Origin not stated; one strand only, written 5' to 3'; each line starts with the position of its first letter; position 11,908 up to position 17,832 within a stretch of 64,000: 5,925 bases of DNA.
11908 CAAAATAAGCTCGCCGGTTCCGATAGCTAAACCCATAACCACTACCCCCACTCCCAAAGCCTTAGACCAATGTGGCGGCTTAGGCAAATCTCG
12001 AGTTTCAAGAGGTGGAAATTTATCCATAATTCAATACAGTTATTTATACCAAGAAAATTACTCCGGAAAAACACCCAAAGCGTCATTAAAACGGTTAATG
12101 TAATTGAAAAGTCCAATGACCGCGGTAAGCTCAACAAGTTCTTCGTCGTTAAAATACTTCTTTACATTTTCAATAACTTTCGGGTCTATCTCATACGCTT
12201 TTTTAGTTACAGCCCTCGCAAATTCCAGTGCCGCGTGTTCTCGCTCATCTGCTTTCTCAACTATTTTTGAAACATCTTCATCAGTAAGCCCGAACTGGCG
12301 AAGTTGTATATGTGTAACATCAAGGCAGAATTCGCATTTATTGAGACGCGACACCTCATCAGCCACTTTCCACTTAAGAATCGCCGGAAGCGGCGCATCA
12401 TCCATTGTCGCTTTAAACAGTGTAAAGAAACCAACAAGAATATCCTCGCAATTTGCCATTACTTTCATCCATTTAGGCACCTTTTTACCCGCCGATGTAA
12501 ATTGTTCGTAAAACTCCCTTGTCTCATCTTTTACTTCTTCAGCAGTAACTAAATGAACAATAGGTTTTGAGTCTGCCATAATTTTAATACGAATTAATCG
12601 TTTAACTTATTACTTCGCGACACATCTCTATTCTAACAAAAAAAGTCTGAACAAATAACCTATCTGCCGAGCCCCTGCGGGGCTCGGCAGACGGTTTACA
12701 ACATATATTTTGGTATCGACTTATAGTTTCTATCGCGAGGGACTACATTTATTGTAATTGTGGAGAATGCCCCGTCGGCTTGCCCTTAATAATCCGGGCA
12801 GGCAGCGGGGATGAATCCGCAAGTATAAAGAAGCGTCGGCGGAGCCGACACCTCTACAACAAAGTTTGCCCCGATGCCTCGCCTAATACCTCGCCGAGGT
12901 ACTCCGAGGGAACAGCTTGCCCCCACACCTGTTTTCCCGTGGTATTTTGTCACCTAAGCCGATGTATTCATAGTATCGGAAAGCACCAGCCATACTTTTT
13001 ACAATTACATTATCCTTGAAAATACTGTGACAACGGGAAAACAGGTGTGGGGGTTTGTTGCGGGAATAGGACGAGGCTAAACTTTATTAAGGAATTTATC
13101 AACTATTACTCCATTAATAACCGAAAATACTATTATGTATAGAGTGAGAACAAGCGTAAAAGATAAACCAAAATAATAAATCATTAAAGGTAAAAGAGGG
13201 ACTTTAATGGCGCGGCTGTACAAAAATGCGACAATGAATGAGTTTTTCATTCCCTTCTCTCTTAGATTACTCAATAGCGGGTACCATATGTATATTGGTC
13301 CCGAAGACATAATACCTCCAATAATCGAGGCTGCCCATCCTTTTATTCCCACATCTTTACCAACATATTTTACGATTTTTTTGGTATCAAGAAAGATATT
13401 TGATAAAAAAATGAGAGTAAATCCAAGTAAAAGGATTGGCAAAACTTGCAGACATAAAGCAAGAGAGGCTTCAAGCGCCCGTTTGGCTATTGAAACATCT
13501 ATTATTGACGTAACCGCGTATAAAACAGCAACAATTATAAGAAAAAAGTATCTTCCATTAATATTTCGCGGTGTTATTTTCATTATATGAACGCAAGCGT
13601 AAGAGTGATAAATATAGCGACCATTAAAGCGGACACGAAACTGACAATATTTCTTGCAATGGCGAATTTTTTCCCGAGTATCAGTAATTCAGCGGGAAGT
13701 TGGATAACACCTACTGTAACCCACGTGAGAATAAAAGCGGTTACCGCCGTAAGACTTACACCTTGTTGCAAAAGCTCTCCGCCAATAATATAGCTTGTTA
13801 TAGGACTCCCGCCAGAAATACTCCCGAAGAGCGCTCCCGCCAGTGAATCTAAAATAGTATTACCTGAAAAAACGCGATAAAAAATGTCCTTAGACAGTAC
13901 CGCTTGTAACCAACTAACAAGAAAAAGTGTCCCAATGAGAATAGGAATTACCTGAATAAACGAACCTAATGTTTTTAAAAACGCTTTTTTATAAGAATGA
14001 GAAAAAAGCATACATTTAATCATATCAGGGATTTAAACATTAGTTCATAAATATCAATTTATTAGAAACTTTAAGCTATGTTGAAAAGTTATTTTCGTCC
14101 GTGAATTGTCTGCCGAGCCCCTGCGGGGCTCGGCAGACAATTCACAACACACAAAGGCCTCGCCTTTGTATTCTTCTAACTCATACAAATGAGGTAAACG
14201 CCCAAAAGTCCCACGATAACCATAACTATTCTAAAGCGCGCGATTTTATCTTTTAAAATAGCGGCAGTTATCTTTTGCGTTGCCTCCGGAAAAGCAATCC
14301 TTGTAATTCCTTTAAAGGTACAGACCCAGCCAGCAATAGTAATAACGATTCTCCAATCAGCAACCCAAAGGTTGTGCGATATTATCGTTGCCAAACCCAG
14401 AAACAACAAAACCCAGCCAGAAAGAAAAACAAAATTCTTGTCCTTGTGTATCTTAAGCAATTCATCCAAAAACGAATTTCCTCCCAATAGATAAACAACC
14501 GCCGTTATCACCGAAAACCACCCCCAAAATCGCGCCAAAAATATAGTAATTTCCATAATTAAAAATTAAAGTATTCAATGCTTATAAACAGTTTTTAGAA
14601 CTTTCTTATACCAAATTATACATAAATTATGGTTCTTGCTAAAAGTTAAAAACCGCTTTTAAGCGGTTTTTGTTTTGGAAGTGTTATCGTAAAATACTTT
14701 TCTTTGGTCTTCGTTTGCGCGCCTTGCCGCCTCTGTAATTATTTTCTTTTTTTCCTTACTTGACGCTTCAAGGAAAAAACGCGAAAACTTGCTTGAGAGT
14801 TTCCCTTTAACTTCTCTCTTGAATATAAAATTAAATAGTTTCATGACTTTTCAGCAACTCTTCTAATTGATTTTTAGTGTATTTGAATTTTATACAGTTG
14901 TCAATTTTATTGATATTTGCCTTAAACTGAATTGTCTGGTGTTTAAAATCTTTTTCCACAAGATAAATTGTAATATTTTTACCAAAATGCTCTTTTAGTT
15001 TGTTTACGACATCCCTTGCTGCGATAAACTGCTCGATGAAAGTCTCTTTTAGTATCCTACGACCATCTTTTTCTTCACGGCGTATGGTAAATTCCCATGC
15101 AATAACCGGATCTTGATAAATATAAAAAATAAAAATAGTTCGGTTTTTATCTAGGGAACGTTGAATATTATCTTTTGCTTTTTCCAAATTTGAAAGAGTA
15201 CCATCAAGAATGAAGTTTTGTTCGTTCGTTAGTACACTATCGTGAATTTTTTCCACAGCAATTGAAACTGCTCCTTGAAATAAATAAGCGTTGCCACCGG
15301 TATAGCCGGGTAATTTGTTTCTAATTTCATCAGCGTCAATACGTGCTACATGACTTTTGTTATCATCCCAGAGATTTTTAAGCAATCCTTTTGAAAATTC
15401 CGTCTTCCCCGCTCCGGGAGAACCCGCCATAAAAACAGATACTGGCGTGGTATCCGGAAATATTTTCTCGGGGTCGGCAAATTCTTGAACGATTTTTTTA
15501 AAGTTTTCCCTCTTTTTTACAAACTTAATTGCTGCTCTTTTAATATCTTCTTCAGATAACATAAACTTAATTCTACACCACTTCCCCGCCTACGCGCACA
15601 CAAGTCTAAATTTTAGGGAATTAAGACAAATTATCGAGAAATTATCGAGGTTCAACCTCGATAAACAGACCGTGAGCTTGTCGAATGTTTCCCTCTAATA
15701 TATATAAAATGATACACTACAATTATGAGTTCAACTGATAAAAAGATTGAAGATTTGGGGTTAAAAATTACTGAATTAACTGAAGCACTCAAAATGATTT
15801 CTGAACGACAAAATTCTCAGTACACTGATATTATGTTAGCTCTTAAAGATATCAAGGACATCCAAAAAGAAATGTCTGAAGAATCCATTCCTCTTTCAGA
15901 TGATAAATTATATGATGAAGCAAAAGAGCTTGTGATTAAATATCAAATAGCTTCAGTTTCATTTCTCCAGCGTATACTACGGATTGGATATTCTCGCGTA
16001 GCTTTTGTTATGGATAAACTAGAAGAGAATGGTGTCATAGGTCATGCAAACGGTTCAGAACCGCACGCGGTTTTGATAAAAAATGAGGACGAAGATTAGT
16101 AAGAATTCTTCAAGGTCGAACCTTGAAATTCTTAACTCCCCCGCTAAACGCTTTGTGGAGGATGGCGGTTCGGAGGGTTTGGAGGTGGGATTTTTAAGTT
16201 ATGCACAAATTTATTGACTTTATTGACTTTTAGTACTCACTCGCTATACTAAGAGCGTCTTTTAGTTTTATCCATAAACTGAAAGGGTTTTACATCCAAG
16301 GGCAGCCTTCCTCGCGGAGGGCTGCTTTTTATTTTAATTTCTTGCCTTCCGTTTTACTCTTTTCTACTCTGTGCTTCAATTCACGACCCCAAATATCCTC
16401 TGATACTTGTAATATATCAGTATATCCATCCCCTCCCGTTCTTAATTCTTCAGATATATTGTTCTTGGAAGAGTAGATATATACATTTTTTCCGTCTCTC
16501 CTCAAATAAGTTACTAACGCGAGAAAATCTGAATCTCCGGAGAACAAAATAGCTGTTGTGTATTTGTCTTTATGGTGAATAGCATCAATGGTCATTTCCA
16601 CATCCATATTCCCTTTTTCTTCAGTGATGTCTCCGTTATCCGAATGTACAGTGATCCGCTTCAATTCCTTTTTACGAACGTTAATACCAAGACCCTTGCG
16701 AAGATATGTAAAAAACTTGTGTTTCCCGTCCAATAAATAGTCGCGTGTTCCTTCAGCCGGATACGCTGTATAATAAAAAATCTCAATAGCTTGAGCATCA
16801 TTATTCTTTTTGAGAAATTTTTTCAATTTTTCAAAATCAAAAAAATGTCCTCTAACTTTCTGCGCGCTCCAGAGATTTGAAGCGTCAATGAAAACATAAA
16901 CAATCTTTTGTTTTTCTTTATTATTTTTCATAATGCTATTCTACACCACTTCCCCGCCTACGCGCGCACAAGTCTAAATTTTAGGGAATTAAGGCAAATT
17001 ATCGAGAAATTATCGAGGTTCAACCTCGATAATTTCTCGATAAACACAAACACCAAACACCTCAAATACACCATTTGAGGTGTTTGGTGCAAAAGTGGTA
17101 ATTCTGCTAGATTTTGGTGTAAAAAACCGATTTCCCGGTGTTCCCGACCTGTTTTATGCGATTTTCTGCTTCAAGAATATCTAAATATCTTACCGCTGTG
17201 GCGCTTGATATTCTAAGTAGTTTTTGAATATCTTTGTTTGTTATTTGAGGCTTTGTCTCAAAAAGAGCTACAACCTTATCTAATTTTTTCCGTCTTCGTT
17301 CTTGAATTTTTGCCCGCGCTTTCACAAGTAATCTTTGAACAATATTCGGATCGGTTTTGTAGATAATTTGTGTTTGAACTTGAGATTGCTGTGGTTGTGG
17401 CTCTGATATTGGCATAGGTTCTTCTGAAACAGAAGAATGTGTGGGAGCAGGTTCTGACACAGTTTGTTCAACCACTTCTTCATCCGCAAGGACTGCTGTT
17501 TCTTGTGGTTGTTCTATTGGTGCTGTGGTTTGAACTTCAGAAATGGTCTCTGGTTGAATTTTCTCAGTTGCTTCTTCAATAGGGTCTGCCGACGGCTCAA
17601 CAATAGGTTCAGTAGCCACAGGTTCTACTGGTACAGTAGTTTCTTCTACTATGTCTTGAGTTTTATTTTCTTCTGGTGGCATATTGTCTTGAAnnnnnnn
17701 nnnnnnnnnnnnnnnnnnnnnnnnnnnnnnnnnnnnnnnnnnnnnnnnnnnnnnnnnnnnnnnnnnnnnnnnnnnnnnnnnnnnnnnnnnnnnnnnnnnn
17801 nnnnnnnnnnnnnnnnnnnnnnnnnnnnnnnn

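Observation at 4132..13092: Two inverted copies of a ~180-nt structured element (A: 4132-4312; B: 12800-13092) with riboswitch-like motifs and transposon-like conserved outer ends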

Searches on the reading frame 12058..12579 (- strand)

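Call 10: search_protein_families(library=pfam, proteins=[window:12058-12579:-])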
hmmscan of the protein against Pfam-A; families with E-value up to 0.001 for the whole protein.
window:12058-12579:- (173 aa): 1 family
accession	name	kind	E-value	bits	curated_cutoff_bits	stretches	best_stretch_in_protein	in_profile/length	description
PF02627.25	CMD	-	5.7e-06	26.7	23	1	51-113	7-69/84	Carboxymuconolactone decarboxylase family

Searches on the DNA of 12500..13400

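Call 5: search_rna_families(source=window, start=12500, end=13400, threshold=evalue, max_evalue=10, show_alignments=4)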
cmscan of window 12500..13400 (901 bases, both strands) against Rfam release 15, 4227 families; matches with E-value up to 10: 9.
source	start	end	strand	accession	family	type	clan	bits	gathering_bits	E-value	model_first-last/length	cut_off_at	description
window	12994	13062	-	RF02388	sau-30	Gene; sRNA;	-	17.3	70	9.9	1-64/64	no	Staphylococcus sRNA sau-30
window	12662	12692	+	RF00857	mir-233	Gene; miRNA;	-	16.8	67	3.7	1-78/78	no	mir-233 microRNA precursor family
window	12646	12709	-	RF00676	mir-127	Gene; miRNA;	-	16.4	60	1.2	1-97/97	no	mir-127 microRNA precursor family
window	12827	12886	-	RF00370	sroD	Gene; sRNA;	-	15.9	50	3.3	1-86/86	no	sroD RNA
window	12920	13053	-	RF01005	MIR530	Gene; miRNA;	-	15.6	85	5.6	23-152/172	no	MIR530 microRNA precursor family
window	12586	12633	-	RF01143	sR16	Gene; snRNA; snoRNA; CD-box;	-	15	70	4.6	1-53/53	no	Small nucleolar RNA sR16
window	12668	12752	-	RF00195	RsmY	Gene; sRNA;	CL00106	14.5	57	0.57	1-121/121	no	RsmY RNA family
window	13090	13147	-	RF00165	Corona_pk3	Cis-reg;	CL00117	13.8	35.6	7.7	1-61/61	no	Coronavirus 3' UTR pseudoknot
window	12809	12850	+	RF01138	sR23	Gene; snRNA; snoRNA; CD-box;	-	11.3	45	5.3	1-54/54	no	Small nucleolar RNA sR23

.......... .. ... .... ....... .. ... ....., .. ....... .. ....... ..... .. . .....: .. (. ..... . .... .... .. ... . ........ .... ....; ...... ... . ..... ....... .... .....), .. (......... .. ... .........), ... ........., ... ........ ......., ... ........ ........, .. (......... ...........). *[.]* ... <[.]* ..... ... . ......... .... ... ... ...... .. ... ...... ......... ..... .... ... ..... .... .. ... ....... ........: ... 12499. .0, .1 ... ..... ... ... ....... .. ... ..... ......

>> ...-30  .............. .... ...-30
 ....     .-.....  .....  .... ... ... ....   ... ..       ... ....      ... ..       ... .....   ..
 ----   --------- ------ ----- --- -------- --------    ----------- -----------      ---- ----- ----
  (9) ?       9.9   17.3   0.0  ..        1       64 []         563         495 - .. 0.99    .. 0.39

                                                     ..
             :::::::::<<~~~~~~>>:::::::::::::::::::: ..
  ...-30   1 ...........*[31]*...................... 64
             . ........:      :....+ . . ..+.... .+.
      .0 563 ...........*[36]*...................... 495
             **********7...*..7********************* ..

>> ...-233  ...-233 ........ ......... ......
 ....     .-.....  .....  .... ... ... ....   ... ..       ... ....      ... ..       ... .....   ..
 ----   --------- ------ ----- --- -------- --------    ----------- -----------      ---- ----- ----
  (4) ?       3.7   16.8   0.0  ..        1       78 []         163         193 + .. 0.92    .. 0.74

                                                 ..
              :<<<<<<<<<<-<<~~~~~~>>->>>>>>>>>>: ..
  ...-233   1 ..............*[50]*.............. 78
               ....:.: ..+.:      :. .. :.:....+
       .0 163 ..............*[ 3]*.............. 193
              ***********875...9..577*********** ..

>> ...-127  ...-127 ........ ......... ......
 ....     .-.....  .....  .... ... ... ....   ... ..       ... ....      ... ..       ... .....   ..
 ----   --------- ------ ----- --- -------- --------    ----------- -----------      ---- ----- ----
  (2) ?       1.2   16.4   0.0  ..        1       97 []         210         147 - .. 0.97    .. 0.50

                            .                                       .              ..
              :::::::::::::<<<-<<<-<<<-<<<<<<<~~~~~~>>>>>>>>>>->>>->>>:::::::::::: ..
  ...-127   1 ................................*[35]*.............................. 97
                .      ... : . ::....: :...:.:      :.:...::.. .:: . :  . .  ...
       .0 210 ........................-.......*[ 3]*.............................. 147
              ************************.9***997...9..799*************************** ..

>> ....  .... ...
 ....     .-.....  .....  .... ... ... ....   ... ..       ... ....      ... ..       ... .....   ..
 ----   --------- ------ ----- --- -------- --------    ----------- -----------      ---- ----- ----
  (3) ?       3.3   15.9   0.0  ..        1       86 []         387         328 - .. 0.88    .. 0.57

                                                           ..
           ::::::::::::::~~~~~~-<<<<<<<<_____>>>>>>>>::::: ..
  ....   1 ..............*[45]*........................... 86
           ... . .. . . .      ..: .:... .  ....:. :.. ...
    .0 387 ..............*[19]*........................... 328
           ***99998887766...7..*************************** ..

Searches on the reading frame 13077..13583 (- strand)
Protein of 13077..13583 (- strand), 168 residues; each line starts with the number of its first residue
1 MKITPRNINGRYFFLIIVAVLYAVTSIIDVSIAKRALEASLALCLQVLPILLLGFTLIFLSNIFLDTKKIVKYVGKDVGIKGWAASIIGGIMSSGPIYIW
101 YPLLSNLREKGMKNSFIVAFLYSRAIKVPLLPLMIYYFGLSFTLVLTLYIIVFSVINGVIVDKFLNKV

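Call 10: search_protein_families(library=pfam, proteins=[window:13077-13583:-])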
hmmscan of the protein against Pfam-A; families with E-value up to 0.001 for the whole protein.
window:13077-13583:- (168 aa): 1 family
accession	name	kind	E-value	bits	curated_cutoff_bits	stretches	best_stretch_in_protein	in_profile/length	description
PF03773.19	ArsP_1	-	1.5e-07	31.3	32.3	1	46-161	177-292/294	Predicted permease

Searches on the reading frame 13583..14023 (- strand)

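Call 10: search_protein_families(library=pfam, proteins=[window:13583-14023:-])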
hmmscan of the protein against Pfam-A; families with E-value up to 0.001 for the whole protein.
window:13583-14023:- (146 aa): 1 family
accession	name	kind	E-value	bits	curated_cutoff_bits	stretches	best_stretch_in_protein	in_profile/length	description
PF03773.19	ArsP_1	-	3.5e-07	30.1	32.3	1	19-140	10-132/294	Predicted permease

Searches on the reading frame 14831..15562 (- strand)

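Call 10: search_protein_families(library=pfam, proteins=[window:14831-15562:-])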
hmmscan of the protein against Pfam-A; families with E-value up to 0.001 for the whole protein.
window:14831-15562:- (243 aa): 2 families
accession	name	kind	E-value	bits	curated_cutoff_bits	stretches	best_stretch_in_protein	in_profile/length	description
PF06414.18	Zeta_toxin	-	1.3e-35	123.1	22.3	1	34-200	10-185/199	Zeta toxin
PF13671.12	AAA_33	-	2e-06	28.6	27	1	43-161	2-117/143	AAA domain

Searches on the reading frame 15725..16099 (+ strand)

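Call 10: search_protein_families(library=pfam, proteins=[window:15725-16099:+])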
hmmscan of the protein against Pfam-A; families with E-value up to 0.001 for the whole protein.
window:15725-16099:+ (124 aa): 1 family
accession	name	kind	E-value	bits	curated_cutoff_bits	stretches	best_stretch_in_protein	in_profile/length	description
PF09397.16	FtsK_gamma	-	5.4e-22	77.7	30.6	1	59-118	3-62/63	Ftsk gamma domain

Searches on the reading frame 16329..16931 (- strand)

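Call 10: search_protein_families(library=pfam, proteins=[window:16329-16931:-])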
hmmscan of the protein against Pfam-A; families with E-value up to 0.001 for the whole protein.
window:16329-16931:- (200 aa): 1 family
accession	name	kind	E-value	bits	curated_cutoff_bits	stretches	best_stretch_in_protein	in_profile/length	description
PF01936.24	NYN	-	2.5e-25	90.1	24.2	1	11-173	2-144/145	NYN domain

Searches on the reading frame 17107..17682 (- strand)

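Call 35: search_protein_families(library=pfam, proteins=[window:17107-17682:-])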
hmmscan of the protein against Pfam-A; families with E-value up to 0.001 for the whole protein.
window:17107-17682:- (191 aa): 2 families
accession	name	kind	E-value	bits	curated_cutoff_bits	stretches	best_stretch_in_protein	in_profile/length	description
PF08279.18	HTH_11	-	6.6e-05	23.2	25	1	136-177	4-47/55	HTH domain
PF01047.28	MarR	-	0.00079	19.7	24.6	0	142-175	13-46/59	MarR family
